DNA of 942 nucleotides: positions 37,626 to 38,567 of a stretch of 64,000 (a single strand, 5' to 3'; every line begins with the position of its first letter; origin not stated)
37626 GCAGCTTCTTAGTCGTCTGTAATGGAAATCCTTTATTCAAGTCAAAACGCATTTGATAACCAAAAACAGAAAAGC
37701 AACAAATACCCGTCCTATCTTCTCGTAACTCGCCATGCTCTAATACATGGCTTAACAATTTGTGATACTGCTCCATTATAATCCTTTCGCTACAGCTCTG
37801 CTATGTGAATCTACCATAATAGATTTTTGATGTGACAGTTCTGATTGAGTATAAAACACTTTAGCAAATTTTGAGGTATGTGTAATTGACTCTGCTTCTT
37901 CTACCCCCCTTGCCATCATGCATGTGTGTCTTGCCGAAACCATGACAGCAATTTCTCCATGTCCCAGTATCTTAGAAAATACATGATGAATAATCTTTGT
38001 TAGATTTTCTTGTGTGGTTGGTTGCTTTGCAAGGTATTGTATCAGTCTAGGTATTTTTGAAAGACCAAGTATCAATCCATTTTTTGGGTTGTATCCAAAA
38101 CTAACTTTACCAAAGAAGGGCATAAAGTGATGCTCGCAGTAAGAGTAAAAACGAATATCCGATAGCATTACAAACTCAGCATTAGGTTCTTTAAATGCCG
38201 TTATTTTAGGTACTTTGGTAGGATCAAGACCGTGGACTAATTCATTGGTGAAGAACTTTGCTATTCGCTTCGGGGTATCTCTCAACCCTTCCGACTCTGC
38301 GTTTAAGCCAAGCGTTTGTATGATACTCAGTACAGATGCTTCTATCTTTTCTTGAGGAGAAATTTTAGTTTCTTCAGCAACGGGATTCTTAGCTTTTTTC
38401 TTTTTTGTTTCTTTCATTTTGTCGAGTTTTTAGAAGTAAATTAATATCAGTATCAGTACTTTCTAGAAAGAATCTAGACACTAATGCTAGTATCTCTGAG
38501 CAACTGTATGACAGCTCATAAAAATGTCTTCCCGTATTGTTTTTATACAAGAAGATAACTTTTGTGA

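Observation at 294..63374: Conserved 12-nt motif (gene-sense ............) 6-33 nt upstream of 14 start codons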

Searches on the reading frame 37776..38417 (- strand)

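Call 47: search_protein_families(library=pfam, max_evalue=0.01, proteins=[window:37776-38417:-])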
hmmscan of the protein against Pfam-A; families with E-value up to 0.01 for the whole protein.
window:37776-38417:- (213 aa): 1 family
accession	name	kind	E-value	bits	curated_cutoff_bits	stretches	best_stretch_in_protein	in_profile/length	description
PF01227.27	GTP_cyclohydroI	-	1.9e-50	171.2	27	1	25-196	1-172/179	GTP cyclohydrolase I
